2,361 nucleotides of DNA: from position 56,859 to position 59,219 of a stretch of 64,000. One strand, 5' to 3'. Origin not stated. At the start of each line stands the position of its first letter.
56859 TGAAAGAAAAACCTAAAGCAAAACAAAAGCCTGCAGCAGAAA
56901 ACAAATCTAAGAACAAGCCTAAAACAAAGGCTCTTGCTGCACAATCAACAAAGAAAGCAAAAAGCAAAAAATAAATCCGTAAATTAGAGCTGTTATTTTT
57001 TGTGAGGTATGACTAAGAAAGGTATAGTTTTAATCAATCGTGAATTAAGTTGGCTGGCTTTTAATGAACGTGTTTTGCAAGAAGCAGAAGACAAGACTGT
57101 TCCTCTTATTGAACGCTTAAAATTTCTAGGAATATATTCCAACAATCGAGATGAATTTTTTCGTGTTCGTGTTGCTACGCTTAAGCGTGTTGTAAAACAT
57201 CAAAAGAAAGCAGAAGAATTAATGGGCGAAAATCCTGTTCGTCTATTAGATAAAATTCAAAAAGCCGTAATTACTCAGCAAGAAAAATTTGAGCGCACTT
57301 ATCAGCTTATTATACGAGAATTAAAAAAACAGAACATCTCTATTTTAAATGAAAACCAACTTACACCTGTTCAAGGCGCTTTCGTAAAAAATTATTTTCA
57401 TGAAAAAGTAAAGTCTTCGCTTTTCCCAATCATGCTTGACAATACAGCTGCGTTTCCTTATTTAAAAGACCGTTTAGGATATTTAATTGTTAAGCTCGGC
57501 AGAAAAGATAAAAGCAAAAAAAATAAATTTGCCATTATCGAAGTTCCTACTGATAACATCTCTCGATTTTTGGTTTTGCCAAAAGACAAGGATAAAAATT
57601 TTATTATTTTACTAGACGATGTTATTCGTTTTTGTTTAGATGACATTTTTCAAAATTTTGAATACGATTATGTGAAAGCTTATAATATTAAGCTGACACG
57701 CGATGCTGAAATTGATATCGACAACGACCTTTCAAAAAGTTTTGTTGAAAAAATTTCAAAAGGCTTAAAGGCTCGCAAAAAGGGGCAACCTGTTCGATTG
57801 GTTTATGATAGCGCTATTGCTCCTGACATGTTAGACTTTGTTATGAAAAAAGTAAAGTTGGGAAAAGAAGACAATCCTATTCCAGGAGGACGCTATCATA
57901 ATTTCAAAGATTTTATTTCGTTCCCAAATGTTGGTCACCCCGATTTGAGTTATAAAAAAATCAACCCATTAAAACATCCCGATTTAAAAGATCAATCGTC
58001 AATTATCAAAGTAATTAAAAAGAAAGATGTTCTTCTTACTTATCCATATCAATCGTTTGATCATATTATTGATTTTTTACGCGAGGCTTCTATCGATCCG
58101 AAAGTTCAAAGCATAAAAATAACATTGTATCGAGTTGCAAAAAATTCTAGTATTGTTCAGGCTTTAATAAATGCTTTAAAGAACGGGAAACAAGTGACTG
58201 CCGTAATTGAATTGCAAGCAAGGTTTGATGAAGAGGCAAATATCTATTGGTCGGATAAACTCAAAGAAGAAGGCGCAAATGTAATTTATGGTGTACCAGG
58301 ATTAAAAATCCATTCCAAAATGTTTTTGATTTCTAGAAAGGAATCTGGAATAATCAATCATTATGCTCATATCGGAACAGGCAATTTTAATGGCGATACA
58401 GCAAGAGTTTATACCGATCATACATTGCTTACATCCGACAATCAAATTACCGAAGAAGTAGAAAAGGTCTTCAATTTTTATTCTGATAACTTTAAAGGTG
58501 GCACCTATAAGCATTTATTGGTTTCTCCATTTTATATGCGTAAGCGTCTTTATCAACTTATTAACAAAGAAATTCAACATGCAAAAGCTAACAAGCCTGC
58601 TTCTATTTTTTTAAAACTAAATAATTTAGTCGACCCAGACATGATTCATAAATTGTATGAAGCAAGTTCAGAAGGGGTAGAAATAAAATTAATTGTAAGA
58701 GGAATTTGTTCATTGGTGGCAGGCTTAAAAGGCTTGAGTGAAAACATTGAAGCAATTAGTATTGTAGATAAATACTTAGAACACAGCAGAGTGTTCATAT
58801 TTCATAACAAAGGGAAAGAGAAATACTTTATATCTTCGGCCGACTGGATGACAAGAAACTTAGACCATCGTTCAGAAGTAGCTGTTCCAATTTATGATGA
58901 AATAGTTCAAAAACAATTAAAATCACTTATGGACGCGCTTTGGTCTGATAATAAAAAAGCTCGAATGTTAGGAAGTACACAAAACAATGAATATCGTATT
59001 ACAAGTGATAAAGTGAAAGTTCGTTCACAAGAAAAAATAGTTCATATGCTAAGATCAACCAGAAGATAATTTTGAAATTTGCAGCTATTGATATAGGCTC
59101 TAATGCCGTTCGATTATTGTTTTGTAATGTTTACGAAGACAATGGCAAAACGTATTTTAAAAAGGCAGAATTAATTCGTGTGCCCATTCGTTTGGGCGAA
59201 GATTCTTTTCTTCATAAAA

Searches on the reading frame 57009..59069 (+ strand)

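Call 78: search_protein_families(library=pfam, proteins=[window:57009-59069:+], max_evalue=0.00001)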
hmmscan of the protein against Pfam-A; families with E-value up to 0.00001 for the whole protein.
window:57009-59069:+ (686 aa): 5 families
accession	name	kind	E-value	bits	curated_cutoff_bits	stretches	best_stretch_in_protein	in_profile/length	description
PF17941.7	PP_kinase_C_1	-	3.1e-72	242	25.7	1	332-493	2-163/167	Polyphosphate kinase C-terminal domain 1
PF13090.12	PP_kinase_C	-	7.6e-71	237.5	25.8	1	503-674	1-172/172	Polyphosphate kinase C-terminal domain 2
PF02503.22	PP_kinase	-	2.3e-52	177.8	31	1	122-305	2-183/183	Polyphosphate kinase middle domain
PF13089.11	PP_kinase_N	-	1.9e-35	121.8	23.8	1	9-112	2-106/107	Polyphosphate kinase N-terminal domain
PF13091.12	PLDc_2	-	6.9e-18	65.2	27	2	360-489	8-129/132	PLD-like domain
